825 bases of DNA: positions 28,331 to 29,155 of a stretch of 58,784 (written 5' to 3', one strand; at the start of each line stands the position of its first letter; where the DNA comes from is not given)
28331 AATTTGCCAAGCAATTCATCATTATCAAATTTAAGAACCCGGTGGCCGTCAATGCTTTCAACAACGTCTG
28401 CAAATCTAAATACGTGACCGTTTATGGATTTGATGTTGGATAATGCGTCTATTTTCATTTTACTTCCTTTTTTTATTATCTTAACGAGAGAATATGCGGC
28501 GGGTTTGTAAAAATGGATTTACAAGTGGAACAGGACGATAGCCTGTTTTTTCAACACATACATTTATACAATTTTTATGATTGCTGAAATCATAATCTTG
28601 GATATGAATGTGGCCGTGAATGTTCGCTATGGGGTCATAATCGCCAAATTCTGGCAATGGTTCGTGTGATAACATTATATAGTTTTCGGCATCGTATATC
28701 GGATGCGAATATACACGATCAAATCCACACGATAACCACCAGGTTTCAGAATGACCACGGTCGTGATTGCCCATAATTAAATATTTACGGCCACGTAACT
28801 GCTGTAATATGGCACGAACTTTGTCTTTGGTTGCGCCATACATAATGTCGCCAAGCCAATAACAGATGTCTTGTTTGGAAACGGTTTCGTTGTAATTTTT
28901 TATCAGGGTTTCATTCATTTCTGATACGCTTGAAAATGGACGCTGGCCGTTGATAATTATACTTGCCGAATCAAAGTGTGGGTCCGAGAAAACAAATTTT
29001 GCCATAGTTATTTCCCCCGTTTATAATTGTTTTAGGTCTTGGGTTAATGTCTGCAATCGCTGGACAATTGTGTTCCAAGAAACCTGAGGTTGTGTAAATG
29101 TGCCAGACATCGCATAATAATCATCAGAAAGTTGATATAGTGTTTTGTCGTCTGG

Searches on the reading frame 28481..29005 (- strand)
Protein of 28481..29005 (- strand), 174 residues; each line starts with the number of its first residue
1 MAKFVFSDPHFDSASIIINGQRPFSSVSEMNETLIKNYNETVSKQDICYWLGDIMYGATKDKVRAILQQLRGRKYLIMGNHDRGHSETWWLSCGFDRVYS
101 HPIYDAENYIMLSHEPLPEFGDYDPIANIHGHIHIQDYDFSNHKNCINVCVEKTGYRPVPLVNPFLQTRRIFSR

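Call 3: search_protein_families(library=pfam, proteins=[window:28481-29005:-], max_evalue=0.1)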
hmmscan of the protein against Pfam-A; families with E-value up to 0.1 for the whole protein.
window:28481-29005:- (174 aa): 2 families
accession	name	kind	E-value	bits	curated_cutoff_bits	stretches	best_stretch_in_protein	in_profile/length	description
PF00149.33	Metallophos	-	3.6e-06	28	21.5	1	5-136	5-121/191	Calcineurin-like phosphoesterase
PF12850.12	Metallophos_2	-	0.071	13.6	27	0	5-138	5-121/154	Calcineurin-like phosphoesterase superfamily domain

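Call 4: search_protein_families(library=padloc, proteins=[window:28481-29005:-], max_evalue=0.1)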
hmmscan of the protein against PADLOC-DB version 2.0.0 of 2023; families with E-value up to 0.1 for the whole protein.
window:28481-29005:- (174 aa): 0 families

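Call 5: search_protein_families(library=ncbifam, proteins=[window:28481-29005:-], max_evalue=0.1)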
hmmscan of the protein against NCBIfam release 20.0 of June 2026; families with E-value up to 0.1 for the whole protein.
window:28481-29005:- (174 aa): 2 families
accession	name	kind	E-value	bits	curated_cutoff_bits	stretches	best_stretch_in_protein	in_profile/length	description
TIGR04123.1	P_estr_lig_assc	hypoth_equivalog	0.00015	21.3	150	1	35-134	56-151/207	ligase-associated DNA damage response endonuclease PdeM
TIGR04168.1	TIGR04168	hypoth_equivalog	0.0044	16.5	200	1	45-90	6-49/269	TIGR04168 family protein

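Call 8: search_solved_structures(query=window:28481-29005:-, max_evalue=1, show_alignments=2)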
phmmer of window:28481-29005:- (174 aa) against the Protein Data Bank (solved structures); distinct sequences matched with E-value up to 1: 4.
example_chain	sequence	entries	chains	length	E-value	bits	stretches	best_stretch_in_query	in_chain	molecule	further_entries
1xm7_A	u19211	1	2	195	1e-06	32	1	4-117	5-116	hypothetical protein aq_1665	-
6g5s_A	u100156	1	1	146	0.3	14.1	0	31-60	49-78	Cell division coordinator CpoB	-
2dxl_A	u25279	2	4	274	0.39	13.8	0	7-83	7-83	Phosphohydrolase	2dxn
2zo9_B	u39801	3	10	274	0.39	13.8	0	7-83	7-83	Phosphohydrolase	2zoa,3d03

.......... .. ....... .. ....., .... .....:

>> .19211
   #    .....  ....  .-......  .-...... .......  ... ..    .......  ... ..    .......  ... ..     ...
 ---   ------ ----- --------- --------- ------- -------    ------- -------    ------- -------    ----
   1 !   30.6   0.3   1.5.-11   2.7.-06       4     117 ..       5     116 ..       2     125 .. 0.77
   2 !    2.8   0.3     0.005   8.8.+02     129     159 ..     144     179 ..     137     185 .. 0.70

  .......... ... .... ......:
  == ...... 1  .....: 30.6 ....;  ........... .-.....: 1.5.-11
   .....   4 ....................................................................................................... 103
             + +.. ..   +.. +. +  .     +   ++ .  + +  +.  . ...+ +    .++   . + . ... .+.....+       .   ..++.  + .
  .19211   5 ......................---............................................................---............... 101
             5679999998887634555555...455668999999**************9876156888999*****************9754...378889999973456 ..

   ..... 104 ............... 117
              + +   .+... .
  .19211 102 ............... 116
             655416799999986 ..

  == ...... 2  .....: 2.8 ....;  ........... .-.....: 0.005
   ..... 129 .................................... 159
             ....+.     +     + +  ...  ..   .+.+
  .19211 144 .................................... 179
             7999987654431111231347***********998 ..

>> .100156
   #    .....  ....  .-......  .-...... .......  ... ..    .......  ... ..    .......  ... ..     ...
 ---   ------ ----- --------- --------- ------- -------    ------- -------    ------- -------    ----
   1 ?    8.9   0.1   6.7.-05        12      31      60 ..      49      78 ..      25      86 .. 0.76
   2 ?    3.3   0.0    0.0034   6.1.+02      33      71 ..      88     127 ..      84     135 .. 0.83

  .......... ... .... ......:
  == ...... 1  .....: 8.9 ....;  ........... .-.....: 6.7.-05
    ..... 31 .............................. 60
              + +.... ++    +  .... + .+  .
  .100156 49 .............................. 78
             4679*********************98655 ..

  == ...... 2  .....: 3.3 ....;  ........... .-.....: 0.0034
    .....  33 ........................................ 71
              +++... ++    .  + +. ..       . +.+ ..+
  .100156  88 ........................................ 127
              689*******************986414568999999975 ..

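Call 16: find_homologous_proteins(query=window:28481-29005:-, max_evalue=0.001)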
Query window:28481-29005:- (174 aa): 124 proteins with E <= 0.001 among 127 candidates; the best 120 are listed.
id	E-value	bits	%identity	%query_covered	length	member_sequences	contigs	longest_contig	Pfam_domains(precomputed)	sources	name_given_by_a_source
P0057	3.7e-119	413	100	100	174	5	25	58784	PF00149.34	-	-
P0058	2.6e-107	375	90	100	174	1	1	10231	PF00149.34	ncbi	-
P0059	7.6e-103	360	87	100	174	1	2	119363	PF00149.34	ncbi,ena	-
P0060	1.8e-102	359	86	100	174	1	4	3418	PF00149.34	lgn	-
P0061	2.6e-102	358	86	100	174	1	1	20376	PF00149.34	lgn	-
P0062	3.7e-102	358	86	100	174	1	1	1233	PF00149.34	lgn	-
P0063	4.6e-102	357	86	100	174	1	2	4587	PF00149.34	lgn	-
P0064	5.0e-102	357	85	100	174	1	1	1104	PF00149.34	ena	-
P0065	5.2e-102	357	85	100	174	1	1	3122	PF00149.34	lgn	-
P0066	1.4e-101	356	86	100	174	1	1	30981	PF00149.34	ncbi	-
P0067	4.0e-95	335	79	100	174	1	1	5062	PF00149.34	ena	-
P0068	1.3e-94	333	80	100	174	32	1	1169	PF00149.34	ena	-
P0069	2.3e-94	332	78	100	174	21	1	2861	PF00149.34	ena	-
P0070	3.2e-94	332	78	100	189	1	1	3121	PF00149.34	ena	-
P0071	1.1e-93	330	79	100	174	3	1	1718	PF00149.34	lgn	-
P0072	4.5e-93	328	80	100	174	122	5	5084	PF00149.34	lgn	-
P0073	8.6e-93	327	74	100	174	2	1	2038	PF00149.34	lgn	-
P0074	9.5e-93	327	76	100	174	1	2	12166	PF00149.34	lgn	-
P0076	5.2e-92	325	76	100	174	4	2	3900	PF00149.34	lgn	-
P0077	1.2e-91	323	75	100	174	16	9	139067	PF00149.34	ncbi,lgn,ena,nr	ncbi:MAG: metallophosphoesterase [Alphaproteobacteria bacterium]|nr:metallophosphoesterase [Alphapro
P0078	1.7e-91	323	78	100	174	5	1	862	PF00149.34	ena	-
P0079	1.1e-90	320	75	100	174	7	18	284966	PF00149.34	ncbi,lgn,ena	-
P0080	1.8e-90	320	75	100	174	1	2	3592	PF00149.34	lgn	-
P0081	2.2e-90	319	77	100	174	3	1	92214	PF00149.34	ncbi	-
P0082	2.5e-90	319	77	100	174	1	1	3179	PF00149.34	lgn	-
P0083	5.2e-90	318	74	100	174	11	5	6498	PF00149.34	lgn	-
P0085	1.9e-89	316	76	100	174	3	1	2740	PF00149.34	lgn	-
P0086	2.1e-89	316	74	100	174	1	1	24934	PF00149.34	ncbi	-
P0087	2.1e-89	316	73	100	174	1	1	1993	PF00149.34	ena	-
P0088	2.4e-89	316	74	100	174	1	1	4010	PF00149.34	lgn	-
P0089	2.5e-89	316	74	100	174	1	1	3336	PF00149.34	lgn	-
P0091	1.3e-88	314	74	100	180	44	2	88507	PF00149.34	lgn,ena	-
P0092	1.4e-88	313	73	100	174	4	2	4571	PF00149.34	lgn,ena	-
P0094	3.9e-88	312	74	100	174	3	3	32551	PF00149.34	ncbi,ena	-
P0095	1.0e-87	311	74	100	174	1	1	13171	PF00149.34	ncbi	-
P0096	2.1e-87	310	71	100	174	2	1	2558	PF00149.34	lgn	-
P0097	3.1e-87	309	72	100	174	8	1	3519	PF00149.34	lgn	-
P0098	7.9e-87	308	72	100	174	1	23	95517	PF00149.34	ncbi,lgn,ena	-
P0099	8.3e-87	308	72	100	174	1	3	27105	PF00149.34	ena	-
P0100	1.1e-86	307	72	100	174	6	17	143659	PF00149.34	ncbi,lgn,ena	-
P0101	4.1e-86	305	72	100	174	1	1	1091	PF00149.34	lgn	-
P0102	2.0e-85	303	69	100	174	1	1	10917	PF00149.34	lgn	-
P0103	2.9e-85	303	74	100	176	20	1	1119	PF00149.34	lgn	-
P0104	5.7e-85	302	70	100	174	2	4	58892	PF00149.34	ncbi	-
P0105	1.7e-84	300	72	100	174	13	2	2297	PF00149.34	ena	-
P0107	6.5e-84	298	71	100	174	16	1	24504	PF00149.34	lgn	-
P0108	1.1e-83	298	68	99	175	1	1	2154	PF00149.34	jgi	jgi:calcineurin-like phosphoesterase family protein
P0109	1.4e-83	297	71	100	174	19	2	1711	PF00149.34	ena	-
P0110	1.7e-83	297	72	99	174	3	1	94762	PF00149.34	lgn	-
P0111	8.4e-83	295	71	99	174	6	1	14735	PF00149.34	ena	-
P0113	1.6e-82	294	70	100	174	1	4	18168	PF00149.34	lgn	-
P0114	1.8e-82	294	70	100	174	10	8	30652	PF00149.34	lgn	-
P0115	3.2e-82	293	70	100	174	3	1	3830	PF00149.34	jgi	-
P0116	4.9e-82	292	72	95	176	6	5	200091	PF00149.34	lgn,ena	-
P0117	7.1e-82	292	70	100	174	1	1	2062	PF00149.34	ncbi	-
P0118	7.6e-82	292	70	100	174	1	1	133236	PF00149.34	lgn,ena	-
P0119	2.2e-81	290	70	100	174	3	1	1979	PF00149.34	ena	-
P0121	9.0e-81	288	68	100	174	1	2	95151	PF00149.34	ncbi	-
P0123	2.2e-80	287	70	100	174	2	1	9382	PF00149.34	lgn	-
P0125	1.7e-79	284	68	100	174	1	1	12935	PF00149.34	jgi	-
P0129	7.0e-79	282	66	100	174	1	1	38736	PF00149.34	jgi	-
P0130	1.3e-78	281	68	100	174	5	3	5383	PF00149.34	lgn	-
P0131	1.8e-78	281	67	100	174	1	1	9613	PF00149.34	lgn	-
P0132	2.8e-78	280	66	100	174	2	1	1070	PF00149.34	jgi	-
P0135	5.3e-78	279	66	100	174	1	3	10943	PF00149.34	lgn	-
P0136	6.2e-78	279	68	96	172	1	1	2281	PF00149.34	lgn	-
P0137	7.5e-78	279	68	100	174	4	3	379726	-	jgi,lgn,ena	-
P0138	1.3e-77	278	67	99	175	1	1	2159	PF00149.34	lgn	-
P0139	2.6e-77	277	66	100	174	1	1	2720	PF00149.34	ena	-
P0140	3.4e-77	276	67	100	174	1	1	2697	PF00149.34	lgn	-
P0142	1.3e-76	274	65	100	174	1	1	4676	PF00149.34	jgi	-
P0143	1.4e-76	274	68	96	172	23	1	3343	PF00149.34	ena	-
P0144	1.9e-76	274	64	100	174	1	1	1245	PF00149.34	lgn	-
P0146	4.3e-76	273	66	100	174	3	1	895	PF00149.34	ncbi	-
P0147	5.7e-76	272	66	100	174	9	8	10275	PF00149.34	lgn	-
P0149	1.0e-74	268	66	99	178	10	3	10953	PF00149.34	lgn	-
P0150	2.7e-74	267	66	100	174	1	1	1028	PF00149.34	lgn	-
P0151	4.4e-74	266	64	100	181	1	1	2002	PF00149.34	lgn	-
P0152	1.3e-73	265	66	96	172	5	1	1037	PF00149.34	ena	-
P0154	1.3e-72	261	62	99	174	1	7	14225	PF00149.34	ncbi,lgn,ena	-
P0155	2.0e-71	258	65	96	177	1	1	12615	PF00149.34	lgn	-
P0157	1.8e-70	254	62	100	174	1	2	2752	PF00149.34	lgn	-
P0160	8.9e-65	236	61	99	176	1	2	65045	PF00149.34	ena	-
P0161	2.7e-64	234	65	87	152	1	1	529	PF00149.34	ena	-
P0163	3.8e-53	198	66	69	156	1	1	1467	PF00149.34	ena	-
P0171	1.6e-30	124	47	91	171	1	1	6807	PF00149.34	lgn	-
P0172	1.2e-29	121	40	93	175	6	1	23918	PF00149.34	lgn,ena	-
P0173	2.2e-28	117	43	90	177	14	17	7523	PF00149.34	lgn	-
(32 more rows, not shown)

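Call 17: find_encoding_contigs(protein=P0172, flank=6000, max_places=2)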
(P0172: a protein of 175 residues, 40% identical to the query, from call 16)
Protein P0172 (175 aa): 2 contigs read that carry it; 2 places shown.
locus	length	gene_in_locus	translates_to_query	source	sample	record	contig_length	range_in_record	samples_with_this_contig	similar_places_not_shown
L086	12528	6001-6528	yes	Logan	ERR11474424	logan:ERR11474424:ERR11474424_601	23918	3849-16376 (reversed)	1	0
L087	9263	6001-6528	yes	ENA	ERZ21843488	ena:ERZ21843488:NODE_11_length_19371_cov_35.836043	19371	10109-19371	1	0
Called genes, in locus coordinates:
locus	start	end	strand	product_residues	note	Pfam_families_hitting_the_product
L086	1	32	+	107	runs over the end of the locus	-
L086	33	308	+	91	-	-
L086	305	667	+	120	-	-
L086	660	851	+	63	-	-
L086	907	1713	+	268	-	-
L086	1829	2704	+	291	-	-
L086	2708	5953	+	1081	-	PF00623:RNA_pol_Rpb1_2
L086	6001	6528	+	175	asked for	PF00149:Metallophos (weak)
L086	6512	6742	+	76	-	-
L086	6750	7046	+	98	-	-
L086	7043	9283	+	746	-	PF00562:RNA_pol_Rpb2_6 (weak)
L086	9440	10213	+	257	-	-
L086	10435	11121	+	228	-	PF00562:RNA_pol_Rpb2_6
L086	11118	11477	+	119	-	-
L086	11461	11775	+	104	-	-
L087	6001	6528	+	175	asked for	PF00149:Metallophos (weak)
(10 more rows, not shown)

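Call 18: find_encoding_contigs(protein=P0173, flank=6000, max_places=3)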
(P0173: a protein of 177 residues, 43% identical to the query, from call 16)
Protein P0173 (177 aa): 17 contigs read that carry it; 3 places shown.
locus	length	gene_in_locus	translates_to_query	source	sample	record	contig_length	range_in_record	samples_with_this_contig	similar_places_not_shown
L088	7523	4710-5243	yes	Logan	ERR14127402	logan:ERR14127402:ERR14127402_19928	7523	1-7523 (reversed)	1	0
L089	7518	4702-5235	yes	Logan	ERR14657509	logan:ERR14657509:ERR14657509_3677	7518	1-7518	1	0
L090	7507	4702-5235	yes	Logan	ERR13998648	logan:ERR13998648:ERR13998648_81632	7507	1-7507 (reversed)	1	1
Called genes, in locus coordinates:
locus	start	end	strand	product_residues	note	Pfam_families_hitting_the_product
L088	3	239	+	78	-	?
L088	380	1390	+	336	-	PF03590:AsnA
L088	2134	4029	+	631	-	PF07940:Hepar_II_III_C (faint)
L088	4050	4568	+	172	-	-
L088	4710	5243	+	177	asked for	PF00149:Metallophos (weak)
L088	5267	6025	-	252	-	PF05857:TraX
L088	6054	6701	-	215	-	PF01381:HTH_3, PF07022:Phage_CI_repr (weak), PF12844:HTH_19, PF13443:HTH_26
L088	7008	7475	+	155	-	PF02639:DUF188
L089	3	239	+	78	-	?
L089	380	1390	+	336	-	PF03590:AsnA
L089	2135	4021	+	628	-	-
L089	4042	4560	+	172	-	-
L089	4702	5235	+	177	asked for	PF00149:Metallophos (weak)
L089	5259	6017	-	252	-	PF05857:TraX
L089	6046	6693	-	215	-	PF01381:HTH_3, PF07022:Phage_CI_repr (weak), PF12844:HTH_19, PF13443:HTH_26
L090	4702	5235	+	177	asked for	PF00149:Metallophos (weak)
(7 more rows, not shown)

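Call 19: find_encoding_contigs(protein=P0171, flank=6000, max_places=2)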
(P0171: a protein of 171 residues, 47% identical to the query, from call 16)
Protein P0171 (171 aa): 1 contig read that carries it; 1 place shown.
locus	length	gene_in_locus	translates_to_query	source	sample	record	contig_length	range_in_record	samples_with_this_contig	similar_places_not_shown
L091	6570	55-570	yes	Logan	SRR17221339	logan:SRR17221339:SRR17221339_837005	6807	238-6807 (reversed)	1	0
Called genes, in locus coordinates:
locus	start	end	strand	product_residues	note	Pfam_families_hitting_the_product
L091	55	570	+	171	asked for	PF00149:Metallophos (weak)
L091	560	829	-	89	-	-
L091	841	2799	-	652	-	PF09826:Beta_propel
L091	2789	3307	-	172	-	PF07638:Sigma70_ECF (faint), PF04542:Sigma70_r2 (weak), PF08281:Sigma70_r4_2, PF04545:Sigma70_r4 (weak)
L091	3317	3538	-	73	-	-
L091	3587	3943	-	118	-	PF03862:SpoVAC_SpoVAEB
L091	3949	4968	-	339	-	PF07451:SpoVAD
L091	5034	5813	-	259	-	PF01209:Ubie_methyltran (weak), PF03848:TehB, PF13489:Methyltransf_23, PF08241:Methyltransf_11, PF08242:Methyltransf_12, PF13649:Methyltransf_25, PF13847:Methyltransf_31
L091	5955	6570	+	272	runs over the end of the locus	PF03009:GDPD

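Call 31: find_related_loci(query=A2, collection=viral_contigs, flank=4000)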
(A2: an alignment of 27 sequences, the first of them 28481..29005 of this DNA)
Query A2 (174 aa) in viral_contigs; peptide patterns used: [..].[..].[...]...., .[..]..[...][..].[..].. (x = any residue, [..] = any of these).
600 stretches matched a pattern (row limit reached: there are more); 558 encode a relative of the query (tblastn E <= 1e-3); the best 80 are kept; 80 distinct loci.
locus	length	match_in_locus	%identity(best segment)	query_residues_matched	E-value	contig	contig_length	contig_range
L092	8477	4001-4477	40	1-161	7e-36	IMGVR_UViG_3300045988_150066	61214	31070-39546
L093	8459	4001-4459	44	1-159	1e-35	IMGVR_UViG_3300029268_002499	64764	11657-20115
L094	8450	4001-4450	46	4-159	1e-35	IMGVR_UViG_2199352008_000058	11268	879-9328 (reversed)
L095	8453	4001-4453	45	3-159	5e-34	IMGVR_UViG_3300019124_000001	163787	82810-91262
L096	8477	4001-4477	41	1-161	6e-36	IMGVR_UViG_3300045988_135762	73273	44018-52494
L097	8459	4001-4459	40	3-161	1e-31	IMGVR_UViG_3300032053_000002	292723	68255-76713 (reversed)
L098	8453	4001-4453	43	4-161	5e-31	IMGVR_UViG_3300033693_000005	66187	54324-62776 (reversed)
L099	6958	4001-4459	41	4-159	6e-29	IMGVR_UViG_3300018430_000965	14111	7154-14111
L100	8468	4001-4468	43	1-161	1e-28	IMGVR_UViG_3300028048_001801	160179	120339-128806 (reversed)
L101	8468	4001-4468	39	4-161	3e-28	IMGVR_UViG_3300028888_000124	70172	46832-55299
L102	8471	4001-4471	36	4-162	2e-27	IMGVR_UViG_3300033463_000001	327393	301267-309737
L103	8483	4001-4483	36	4-161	3e-25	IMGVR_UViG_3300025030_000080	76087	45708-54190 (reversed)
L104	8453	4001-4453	38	4-161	2e-24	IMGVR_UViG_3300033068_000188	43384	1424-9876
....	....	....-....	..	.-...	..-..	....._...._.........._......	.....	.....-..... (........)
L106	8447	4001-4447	40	7-159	6e-23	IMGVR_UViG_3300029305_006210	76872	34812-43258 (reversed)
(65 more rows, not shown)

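Call 36: predict_structure(alignment_id=A2)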
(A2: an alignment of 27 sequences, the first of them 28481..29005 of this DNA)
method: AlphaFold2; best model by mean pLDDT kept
length: 174 residues; sequences in the alignment: 27
mean_pLDDT: 94.3   pTM: 0.90
mean pLDDT of the five models: 94.3, 93.7, 92.7, 91.8, 90.2
residues with pLDDT >= 90: 148; 70-90: 26; 50-70: 0; < 50: 0
segments of 3 or more residues with pLDDT < 50: none
pLDDT, mean of each block of 10 residues (from residue 1): 97 94 97 98 98 95 98 97 95 98 95 93 87 84 90 96 92 85
secondary structure, 60 per line:
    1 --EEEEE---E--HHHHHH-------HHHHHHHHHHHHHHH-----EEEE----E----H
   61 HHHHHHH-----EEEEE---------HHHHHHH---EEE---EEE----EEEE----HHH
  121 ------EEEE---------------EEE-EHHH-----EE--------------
elements in order: E3-7 H14-19 H27-41 E47-50 H60-67 E73-77 H87-93 E97-99 E103-105 E110-113 E127-130 E146-148

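Call 39: fold_search(model_id=the predicted structure, library=pdb)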
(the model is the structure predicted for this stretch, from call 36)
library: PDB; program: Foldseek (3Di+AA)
matches with E <= 10: 501; with E <= 0.001: 8
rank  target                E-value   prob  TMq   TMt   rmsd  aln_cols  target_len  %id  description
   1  1xm7_A                1.6e-09  1.00  0.71  0.67   3.8       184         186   26  The Crystal Structure of the Protein of Unknown Function AQ665 from Aquifex aeolicus (released 2004-11-16)
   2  8qjz                  1.9e-04  1.00  0.44  0.33   4.0       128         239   16  Crystal structure of E. coli LpxH in complex with lipid X (released 2024-04-17)
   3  5k8k                  2.6e-04  1.00  0.41  0.32   5.2       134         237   16  Structure of the Haemophilus influenzae LpxH-lipid X complex (released 2016-08-10)
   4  8qk9                  3.7e-04  1.00  0.43  0.34   4.2       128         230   16  Structure of E. coli LpxH in complex with JEDI-1444 (released 2024-04-17)
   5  7ss7                  8.2e-04  1.00  0.46  0.36  14.8       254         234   12  Crystal structure of Klebsiella LpxH in complex with JH-LPH-50 (released 2023-04-12)
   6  9ccz                  8.7e-04  1.00  0.40  0.30   4.8       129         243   15  Crystal Structure of the K. pneumoniae LpxH / JH-LPH-92 Complex (released 2025-02-12)
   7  6pib                  9.3e-04  1.00  0.42  0.31   6.0       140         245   14  Structure of the Klebsiella pneumoniae LpxH-AZ1 complex (released 2020-02-12)
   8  8s7f                  9.8e-04  1.00  0.39  0.31   4.7       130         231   16  Crystal structure of Escherichia coli LpxH in complex with EBL-2805 (released 2024-09-18)
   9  7ss6                  1.1e-03  1.00  0.40  0.30   4.8       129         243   15  Structure of Klebsiella LpxH in complex with JH-LPH-45 (released 2023-04-12)
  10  9eng                  1.3e-03  1.00  0.42  0.33   4.5       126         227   14  Structure of K.pneumoniae LpxH in complex with EBL-3218 (released 2024-09-18)
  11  6ph9                  1.4e-03  1.00  0.39  0.30   4.6       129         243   14  Crystal Structure of the Klebsiella pneumoniae LpxH-lipid X complex (released 2020-02-12)
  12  6wii                  1.8e-03  1.00  0.39  0.30   4.9       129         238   15  Crystal structure of the K. pneumoniae LpxH/JH-LPH-41 complex (released 2020-07-29)
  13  1s3l_A                3.3e-03  0.99  0.46  0.48   6.7       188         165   14  Structural and Functional Characterization of a Novel Archaeal Phosphodiesterase (released 2004-08-10)
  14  2hyp                  1.5e-02  0.82  0.33  0.27   7.4       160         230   16  Crystal structure of Rv0805 D66A mutant (released 2006-12-26)
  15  1ii7_A                1.9e-02  0.95  0.41  0.25   6.6       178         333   16  Crystal structure of P. furiosus Mre11 with manganese and dAMP (released 2001-05-30)
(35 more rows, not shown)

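Call 40: search_protein_families(library=phrogs, proteins=[window:28481-29005:-], max_evalue=0.001)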
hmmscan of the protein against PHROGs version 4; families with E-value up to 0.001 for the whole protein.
window:28481-29005:- (174 aa): 1 family
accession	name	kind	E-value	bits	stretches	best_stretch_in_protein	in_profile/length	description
phrog_547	-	other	2.7e-36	125.9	1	1-161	29-192/245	phosphoesterase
